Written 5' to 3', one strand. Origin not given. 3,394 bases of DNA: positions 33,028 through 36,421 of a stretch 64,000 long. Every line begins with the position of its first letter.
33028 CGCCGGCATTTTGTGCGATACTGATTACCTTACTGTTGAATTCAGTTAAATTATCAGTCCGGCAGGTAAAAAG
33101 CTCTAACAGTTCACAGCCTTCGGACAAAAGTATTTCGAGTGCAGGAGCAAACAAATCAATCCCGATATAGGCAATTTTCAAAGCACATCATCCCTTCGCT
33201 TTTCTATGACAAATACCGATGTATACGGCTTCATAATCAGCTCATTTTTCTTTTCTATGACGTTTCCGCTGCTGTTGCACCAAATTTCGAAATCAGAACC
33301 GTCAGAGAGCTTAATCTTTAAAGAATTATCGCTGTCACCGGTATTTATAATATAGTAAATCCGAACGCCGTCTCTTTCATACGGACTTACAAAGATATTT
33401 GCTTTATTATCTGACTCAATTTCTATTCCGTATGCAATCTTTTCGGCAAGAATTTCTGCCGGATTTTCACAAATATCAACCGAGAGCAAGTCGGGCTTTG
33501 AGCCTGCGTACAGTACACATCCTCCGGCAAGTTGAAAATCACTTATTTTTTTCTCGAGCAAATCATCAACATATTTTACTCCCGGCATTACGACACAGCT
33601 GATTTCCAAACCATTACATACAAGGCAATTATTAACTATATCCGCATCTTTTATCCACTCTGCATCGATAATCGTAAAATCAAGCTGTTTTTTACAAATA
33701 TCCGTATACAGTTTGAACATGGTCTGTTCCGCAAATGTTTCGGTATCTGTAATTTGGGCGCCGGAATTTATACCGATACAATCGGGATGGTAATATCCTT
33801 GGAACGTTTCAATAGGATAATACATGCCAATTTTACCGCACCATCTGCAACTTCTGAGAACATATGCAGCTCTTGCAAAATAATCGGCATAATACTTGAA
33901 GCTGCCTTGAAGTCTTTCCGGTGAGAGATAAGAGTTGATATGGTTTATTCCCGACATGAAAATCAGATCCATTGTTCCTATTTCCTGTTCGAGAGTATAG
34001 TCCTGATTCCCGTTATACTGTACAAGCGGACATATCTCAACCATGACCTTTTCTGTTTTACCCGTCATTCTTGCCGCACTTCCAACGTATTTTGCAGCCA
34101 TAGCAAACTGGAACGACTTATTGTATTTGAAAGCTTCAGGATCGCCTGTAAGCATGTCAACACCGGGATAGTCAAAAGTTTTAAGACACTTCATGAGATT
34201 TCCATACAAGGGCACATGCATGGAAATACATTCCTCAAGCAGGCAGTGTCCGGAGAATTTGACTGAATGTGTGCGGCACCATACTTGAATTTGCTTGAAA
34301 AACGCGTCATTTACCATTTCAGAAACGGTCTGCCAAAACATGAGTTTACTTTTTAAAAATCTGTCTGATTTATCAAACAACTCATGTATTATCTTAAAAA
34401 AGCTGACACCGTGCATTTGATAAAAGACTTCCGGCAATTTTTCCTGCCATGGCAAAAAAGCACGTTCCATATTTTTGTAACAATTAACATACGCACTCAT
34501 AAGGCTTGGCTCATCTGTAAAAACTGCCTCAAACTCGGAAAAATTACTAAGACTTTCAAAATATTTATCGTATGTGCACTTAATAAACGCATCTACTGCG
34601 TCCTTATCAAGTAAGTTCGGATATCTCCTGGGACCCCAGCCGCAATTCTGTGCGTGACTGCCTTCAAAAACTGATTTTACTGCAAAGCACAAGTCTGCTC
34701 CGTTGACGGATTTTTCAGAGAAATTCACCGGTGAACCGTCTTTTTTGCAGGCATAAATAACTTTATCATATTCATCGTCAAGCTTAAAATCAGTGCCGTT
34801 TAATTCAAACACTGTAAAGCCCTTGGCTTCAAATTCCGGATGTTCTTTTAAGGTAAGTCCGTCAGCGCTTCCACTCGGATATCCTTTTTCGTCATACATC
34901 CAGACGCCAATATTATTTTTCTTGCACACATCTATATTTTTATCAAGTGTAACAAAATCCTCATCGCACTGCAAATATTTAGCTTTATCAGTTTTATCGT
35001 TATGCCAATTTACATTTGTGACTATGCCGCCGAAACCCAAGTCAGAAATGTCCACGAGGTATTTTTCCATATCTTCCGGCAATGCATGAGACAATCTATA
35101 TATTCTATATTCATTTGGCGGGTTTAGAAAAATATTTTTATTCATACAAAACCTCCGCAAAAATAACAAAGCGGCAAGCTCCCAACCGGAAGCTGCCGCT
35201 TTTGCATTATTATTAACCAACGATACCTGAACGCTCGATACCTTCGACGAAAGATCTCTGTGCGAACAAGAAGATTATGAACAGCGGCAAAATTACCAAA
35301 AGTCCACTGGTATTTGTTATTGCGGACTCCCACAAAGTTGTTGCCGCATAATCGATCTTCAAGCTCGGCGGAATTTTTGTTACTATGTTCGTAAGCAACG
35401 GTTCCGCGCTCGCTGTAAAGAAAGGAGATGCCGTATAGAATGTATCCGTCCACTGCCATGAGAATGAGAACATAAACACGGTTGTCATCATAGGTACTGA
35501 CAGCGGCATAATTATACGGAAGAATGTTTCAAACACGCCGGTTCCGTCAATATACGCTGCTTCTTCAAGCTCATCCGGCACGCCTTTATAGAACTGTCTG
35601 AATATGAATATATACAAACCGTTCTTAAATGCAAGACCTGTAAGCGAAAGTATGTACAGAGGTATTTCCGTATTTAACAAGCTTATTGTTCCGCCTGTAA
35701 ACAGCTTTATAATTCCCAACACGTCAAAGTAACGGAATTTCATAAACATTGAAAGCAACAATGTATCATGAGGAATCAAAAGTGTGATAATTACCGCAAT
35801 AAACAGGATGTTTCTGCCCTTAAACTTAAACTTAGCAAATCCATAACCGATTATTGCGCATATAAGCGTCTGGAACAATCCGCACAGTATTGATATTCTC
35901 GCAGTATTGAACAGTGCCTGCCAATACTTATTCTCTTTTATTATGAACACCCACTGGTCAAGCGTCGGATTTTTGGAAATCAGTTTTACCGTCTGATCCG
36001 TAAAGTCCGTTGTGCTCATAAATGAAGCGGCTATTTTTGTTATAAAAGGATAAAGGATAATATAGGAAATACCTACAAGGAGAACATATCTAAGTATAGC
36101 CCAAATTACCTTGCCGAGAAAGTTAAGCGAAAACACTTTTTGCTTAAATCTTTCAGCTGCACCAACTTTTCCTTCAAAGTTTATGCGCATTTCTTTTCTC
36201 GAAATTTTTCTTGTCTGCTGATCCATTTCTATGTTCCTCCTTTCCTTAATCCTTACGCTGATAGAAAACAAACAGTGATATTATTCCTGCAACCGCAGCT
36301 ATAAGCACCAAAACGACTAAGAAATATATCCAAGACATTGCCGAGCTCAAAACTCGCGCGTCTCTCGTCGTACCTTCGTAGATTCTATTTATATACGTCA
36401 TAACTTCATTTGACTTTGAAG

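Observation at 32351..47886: Nine-gene locus combining a giant CBM-fused binding protein, two ABC permease pairs, a propeller-Yip1 membrane protein, a ~1040-aa secreted protein, a GH-like enzyme and a formyltransferase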

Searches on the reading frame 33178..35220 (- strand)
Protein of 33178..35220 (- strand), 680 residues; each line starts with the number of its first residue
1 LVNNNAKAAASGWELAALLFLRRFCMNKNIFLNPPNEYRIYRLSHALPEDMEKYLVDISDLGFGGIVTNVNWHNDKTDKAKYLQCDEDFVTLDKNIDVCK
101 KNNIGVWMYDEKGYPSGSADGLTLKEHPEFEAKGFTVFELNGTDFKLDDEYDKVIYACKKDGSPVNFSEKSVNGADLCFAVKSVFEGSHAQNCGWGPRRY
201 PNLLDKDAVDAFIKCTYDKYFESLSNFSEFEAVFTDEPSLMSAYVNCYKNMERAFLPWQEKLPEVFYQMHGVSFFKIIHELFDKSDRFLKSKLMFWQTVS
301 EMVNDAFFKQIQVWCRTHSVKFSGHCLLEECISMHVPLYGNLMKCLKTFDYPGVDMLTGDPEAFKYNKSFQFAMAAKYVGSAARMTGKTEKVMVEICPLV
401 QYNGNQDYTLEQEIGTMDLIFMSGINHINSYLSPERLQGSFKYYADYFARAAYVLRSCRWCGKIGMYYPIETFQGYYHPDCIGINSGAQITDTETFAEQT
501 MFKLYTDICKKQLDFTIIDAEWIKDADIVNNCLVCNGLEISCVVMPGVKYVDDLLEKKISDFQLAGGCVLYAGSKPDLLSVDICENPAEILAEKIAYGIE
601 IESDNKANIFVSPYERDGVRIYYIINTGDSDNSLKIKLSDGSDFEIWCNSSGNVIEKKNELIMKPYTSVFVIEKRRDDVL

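Call 4: search_protein_families(library=pfam, proteins=[window:33178-35220:-], max_evalue=0.01)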
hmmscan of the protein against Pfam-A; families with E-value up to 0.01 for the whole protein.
window:33178-35220:- (680 aa): 0 families
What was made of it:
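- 33178..35145 (-): g8: cytoplasmic GH106-like protein, 655 aa, with no signal peptide. It is an accessory gene. It has no Pfam hit itself (call 4).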

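Call 5: search_protein_families(library=ncbifam, proteins=[window:33178-35220:-], max_evalue=0.01)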
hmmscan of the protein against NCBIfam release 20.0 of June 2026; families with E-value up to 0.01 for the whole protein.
window:33178-35220:- (680 aa): 1 family
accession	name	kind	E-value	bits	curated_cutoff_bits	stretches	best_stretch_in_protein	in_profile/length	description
NF049897.1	AlphaRhamBT4145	equivalog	2.9e-06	25.6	1300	1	256-429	239-409/897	alpha-L-rhamnosidase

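Call 11: search_solved_structures(query=window:33178-35220:-, max_evalue=1)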
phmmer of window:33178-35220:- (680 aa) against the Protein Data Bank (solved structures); distinct sequences matched with E-value up to 1: 0.

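Call 50: find_homologous_proteins(query=window:33178-35145:-, max_evalue=0.001)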
Query window:33178-35145:- (655 aa): 636 proteins with E <= 0.001 among 4182 candidates; the best 120 are listed.
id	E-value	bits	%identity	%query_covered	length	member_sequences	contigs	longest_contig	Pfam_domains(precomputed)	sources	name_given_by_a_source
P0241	0.0e+0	1522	98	100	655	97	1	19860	-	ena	-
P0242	1.5e-279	947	61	99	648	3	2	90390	-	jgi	-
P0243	2.3e-278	943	60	99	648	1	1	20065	-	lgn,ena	-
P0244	5.4e-277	939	60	99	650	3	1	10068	-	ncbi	ncbi:MAG: hypothetical protein ACI4RV_07830 [Eubacteriales bacterium]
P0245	1.2e-275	934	59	99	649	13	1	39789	-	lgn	-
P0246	1.8e-272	924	59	99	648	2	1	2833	-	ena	-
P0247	1.3e-270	918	60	99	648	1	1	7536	-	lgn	-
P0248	2.4e-268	910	59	99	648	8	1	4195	-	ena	-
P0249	1.8e-266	904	59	99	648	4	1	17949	-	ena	-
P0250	4.6e-259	879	55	99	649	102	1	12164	-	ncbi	-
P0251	6.5e-254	862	57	99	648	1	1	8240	-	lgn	-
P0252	2.6e-253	860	57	99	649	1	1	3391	-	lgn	-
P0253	2.4e-249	847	55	99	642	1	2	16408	-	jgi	-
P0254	8.0e-241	819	53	99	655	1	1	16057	-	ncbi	-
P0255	1.9e-237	808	53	99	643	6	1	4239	-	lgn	-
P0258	3.8e-231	787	50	99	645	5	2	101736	-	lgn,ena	-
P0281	7.7e-215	733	49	99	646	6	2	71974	-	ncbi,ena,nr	ncbi:MAG: hypothetical protein IK132_02520 [Clostridia bacterium]|nr:hypothetical protein [Clostridi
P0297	5.8e-162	559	43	99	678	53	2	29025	PF17132.10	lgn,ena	-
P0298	1.9e-147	511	40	99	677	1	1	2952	PF17132.10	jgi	-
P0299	1.1e-144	502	39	98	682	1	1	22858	PF17132.10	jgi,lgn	-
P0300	1.9e-104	369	33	98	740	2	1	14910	PF17132.10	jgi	-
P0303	5.2e-99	351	40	67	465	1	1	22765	PF17132.10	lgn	-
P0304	5.7e-99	350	32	92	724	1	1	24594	PF17132.10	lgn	-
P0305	3.1e-98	348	31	98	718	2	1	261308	PF17132.10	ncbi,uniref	ncbi:hypothetical protein ACFSR7_20845 [Cohnella sp. GCM10020058]|uniref:hypothetical protein n=1 Ta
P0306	1.1e-97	346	34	84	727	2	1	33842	PF17132.10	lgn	-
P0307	1.0e-96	343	33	95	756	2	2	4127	PF17132.10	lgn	-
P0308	4.5e-96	341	32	98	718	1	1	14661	PF17132.10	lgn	-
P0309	8.4e-96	340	31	98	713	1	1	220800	PF17132.10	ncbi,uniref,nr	ncbi:hypothetical protein [Cohnella sp. GbtcB17]|uniref:hypothetical protein n=1 Tax=Cohnella sp. Gb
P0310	9.0e-94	333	33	98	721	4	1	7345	PF17132.10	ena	-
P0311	2.7e-92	328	31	98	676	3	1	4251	PF17132.10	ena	-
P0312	9.5e-92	327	32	95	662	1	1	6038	PF17132.10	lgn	-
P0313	1.2e-91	326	32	96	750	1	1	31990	PF17132.10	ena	-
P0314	3.9e-88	315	32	98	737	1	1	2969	PF17132.10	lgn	-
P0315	5.7e-88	314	31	98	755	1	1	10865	PF17132.10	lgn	-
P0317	1.4e-86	310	31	98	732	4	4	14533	PF17132.10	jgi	jgi:hypothetical protein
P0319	7.8e-86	307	31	99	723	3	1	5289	PF17132.10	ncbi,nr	ncbi:hypothetical protein H8E77_38290 [bacterium]|nr:hypothetical protein [bacterium]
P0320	1.4e-85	306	39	61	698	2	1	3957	PF00754.32,PF17132.10,PF22633.4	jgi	-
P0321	5.3e-83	298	35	77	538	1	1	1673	PF17132.10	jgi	jgi:hypothetical protein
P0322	6.9e-82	294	34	78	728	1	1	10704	PF17132.10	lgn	-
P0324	1.2e-73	267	30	95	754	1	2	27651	PF17132.10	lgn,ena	-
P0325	3.6e-71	259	29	96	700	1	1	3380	PF17132.10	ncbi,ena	-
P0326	1.2e-70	257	31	84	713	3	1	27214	PF17132.10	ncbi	-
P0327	2.8e-70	256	31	85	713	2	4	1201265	PF17132.10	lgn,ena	-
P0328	7.2e-70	254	31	85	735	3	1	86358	PF17132.10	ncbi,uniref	ncbi:glycosyl hydrolase [Lacrimispora sp. 38-1]|uniref:glycosyl hydrolase n=1 Tax=Lacrimispora sp. 3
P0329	9.6e-70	254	28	97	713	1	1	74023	PF17132.10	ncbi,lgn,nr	ncbi:MAG: hypothetical protein Q4C91_04815 [Eubacteriales bacterium]|nr:hypothetical protein [Eubact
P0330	3.0e-69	252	31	84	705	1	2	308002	PF17132.10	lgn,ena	-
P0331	4.9e-69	252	28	98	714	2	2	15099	PF17132.10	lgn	-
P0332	1.1e-68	250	30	98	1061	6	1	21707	PF17132.10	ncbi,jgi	jgi:hypothetical protein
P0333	3.9e-68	249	29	99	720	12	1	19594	PF17132.10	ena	-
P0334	4.3e-68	248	28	99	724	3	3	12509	PF17132.10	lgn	-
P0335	1.2e-67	247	27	99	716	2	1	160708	PF17132.10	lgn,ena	-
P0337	3.3e-67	245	29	98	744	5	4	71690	PF17132.10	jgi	jgi:hypothetical protein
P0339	1.4e-66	243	28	99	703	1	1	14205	PF17132.10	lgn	-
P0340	2.5e-66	243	29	87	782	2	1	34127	PF17132.10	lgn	-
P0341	4.2e-66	242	29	91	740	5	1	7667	PF17132.10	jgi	jgi:hypothetical protein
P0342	4.2e-66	242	27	98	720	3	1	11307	PF17132.10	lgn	-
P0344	5.7e-66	241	29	98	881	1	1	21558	PF17132.10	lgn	-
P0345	6.8e-66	241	30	86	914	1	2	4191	PF17132.10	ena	-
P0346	1.1e-65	241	30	84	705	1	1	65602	PF17132.10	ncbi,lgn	-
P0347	1.1e-65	241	28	99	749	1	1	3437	PF17132.10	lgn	-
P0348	1.7e-65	240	28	98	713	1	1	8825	PF17132.10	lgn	-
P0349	2.0e-65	240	29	99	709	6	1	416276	PF17132.10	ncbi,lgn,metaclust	metaclust:status=active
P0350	2.3e-65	239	29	84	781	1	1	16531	PF17132.10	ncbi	-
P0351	2.5e-65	239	28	98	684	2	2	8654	PF17132.10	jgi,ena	-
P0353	4.0e-65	239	30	95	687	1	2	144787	PF17132.10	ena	-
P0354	6.9e-65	238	29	98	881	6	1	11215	PF17132.10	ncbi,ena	-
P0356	7.1e-65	238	27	98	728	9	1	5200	PF17132.10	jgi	-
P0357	1.0e-64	237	28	99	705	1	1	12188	PF17132.10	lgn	-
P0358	1.0e-64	237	28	98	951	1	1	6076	PF17132.10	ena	-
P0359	1.1e-64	237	26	99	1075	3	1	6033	PF02837.25,PF17132.10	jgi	jgi:hypothetical protein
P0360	1.2e-64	237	28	100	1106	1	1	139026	PF02837.25,PF17132.10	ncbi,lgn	-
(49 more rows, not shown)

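Call 51: find_encoding_contigs(protein=P0258, flank=10000, max_places=2)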
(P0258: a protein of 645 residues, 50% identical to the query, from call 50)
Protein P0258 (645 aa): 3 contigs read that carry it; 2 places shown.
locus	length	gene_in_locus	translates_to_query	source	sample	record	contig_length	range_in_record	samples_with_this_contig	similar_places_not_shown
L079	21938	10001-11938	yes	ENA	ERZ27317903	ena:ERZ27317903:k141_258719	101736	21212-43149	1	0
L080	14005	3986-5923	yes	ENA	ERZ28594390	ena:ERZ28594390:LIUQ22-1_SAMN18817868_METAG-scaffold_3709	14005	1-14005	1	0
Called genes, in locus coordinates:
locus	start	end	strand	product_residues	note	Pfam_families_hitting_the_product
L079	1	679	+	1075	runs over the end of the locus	-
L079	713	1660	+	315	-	PF00528:BPD_transp_1 (faint)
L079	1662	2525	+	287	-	PF00528:BPD_transp_1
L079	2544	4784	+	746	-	PF04893:Yip1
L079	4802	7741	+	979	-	PF18952:DUF5696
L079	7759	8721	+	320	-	PF00528:BPD_transp_1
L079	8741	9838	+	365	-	PF00528:BPD_transp_1 (weak)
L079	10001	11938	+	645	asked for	-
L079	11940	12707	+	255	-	PF00551:Formyl_trans_N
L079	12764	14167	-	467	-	PF01554:MatE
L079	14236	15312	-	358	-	PF01118:Semialdhyde_dh, PF02774:Semialdhyde_dhC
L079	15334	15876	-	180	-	PF04260:DUF436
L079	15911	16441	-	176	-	-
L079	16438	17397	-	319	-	PF01081:Aldolase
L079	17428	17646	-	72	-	-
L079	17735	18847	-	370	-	PF07670:Gate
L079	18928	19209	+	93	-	PF07873:YabP (weak)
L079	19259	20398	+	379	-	PF06898:YqfD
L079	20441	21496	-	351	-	PF14307:Glyco_tran_WbsX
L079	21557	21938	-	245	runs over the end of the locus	PF02527:GidB, PF05175:MTS (weak), PF13649:Methyltransf_25 (weak), PF13847:Methyltransf_31 (weak)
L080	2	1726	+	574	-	?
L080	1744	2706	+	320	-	PF00528:BPD_transp_1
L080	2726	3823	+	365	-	PF00528:BPD_transp_1 (weak)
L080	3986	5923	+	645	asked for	-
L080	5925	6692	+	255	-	PF00551:Formyl_trans_N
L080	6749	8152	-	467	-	PF01554:MatE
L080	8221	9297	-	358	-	PF01118:Semialdhyde_dh, PF02774:Semialdhyde_dhC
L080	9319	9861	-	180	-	PF04260:DUF436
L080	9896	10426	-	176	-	-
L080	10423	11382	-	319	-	PF01081:Aldolase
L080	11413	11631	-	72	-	-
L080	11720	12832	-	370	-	PF07670:Gate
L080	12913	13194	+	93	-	PF07873:YabP (weak)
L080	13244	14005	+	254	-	?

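Call 52: find_encoding_contigs(protein=P0281, flank=10000, max_places=2)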
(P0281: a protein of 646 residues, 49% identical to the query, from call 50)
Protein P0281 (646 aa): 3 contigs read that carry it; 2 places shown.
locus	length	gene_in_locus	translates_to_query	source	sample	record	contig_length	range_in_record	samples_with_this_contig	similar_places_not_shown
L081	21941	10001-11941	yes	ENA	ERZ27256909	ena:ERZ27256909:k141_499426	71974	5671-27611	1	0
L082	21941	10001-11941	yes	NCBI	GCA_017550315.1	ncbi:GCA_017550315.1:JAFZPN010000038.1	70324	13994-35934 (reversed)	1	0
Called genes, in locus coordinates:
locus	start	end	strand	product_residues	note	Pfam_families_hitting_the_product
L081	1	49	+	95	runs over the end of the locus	PF06961:DUF1294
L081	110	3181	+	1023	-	-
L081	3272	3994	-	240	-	-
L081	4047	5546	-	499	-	-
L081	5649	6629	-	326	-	PF00657:Lipase_GDSL (faint), PF13472:Lipase_GDSL_2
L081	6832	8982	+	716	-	PF02901:PFL-like, PF01228:Gly_radical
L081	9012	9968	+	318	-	PF08950:DUF1861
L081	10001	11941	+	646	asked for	-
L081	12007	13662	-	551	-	-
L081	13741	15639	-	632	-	PF03648:Glyco_hydro_67N, PF16126:DUF4838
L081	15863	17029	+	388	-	PF00561:Abhydrolase_1 (faint), PF12697:Abhydrolase_6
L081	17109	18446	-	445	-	PF02056:Glyco_hydro_4, PF11975:Glyco_hydro_4C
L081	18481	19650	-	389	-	-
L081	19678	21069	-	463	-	PF01554:MatE, PF01943:Polysacc_synt (weak), PF01554:MatE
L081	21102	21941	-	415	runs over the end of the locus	-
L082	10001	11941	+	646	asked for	-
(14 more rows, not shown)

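Call 82: search_solved_structures(query=A6, max_evalue=1)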
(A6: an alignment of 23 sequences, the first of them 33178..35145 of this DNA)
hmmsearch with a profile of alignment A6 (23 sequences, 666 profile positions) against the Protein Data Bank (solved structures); distinct sequences matched with E-value up to 1: 7.
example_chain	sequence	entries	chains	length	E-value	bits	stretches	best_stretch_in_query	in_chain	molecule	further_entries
6q2f_A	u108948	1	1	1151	1.8e-11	46.3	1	230-445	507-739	Glycoside hydrolase family protein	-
5mqm_A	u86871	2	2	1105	2.9e-09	39.1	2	220-305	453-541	Glycosyl hydrolases family 2, sugar binding domain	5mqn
5mwk_A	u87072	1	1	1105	3.2e-09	38.9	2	220-305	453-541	Glycoside hydrolase family 2, sugar binding protein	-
5h05_A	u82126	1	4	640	0.028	16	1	590-664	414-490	AmyP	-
5h06_A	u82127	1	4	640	0.028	16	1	590-664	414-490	AmyP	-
2ako_A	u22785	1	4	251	0.61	11.6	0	13-57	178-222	Glutamate 5-kinase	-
1iv0_A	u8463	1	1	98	0.95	10.9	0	10-82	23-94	hypothetical protein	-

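Call 83: search_protein_families(library=pfam, alignment_id=A6, max_evalue=0.001)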
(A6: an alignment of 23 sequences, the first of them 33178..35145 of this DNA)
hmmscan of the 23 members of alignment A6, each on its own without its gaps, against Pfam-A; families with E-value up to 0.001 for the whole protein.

A. member 1, window:33178-35145:- (655 aa): 0 families

B. families by the number of members that match (of 23 scanned): 2 families
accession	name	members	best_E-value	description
PF17132.9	Glyco_hydro_106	15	2.5e-15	alpha-L-rhamnosidase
PF10566.15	Glyco_hydro_97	1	0.00094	Glycoside hydrolase 97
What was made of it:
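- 33178..35145 (-): Relatives at 43% identity or less carry PF17132 (call 50), and 15 of 23 family members hit it (call 83).
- On Glycoside hydrolase family 106 (g8): 15 of 23 family members hit PF17132 (call 83).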

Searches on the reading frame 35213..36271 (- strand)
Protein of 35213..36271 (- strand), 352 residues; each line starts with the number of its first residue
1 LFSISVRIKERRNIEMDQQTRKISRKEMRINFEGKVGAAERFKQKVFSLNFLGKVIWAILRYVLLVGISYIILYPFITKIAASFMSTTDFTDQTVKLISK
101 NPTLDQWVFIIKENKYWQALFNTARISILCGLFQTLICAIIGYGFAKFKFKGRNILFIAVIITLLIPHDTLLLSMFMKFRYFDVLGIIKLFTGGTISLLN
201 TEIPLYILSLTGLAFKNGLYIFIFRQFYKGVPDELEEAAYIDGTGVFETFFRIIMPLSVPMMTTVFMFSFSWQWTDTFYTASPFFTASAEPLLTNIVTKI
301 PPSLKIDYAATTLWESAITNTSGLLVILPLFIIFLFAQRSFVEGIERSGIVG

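Call 4: search_protein_families(library=pfam, proteins=[window:35213-36271:-], max_evalue=0.01)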
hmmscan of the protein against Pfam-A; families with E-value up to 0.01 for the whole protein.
window:35213-36271:- (352 aa): 1 family
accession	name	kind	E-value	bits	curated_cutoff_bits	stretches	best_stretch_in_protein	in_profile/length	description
PF00528.27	BPD_transp_1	-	7.9e-10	39.2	26.4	1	140-338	3-175/184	Binding-protein-dependent transport system inner membrane component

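Call 5: search_protein_families(library=ncbifam, proteins=[window:35213-36271:-], max_evalue=0.01)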
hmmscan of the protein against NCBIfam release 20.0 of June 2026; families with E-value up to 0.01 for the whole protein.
window:35213-36271:- (352 aa): 12 families
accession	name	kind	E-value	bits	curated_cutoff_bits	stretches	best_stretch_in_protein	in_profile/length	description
NF008231.0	PRK10998.1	equivalog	3e-20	73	261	1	62-350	17-294/296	maltose ABC transporter permease MalG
NF008210.0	PRK10973.1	equivalog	3.1e-18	66.4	297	1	62-345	14-276/281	sn-glycerol-3-phosphate ABC transporter permease UgpE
NF040932.1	ABC_arch_GlcU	equivalog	7.9e-11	42.1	340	1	59-346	3-265/272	glucose ABC transporter permease GlcU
TIGR01581.1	Mo_ABC_porter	hypoth_equivalog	2.3e-07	30.5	210.3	1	121-270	20-168/225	ABC transporter permease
NF040839.1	tungstate_WtpB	equivalog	3.6e-07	30.1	340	1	98-269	25-189/251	tungstate ABC transporter permease WtpB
NF007047.0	PRK09500.1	equivalog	2.8e-06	27.1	326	1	68-278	13-201/257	spermidine/putrescine ABC transporter permease PotC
NF008232.0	PRK10999.1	equivalog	1.9e-05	23.6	392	1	226-273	396-443/520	maltose ABC transporter permease MalF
NF006939.0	PRK09421.1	equivalog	5.3e-05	22.7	262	1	113-271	5-159/230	molybdate ABC transporter permease subunit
TIGR02141.1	modB_ABC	equivalog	0.00028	20.6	182.6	1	125-271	5-146/208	molybdate ABC transporter permease subunit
TIGR02139.1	permease_CysT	equivalog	0.00031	20.4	246.1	1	99-298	31-222/265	sulfate ABC transporter permease subunit CysT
NF007852.0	PRK10561.1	equivalog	0.0022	17.9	335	0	60-321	13-271/295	sn-glycerol-3-phosphate ABC transporter permease UgpA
TIGR00969.1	3a0106s02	subfamily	0.0035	16.8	240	0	233-271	171-209/272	sulfate ABC transporter permease subunit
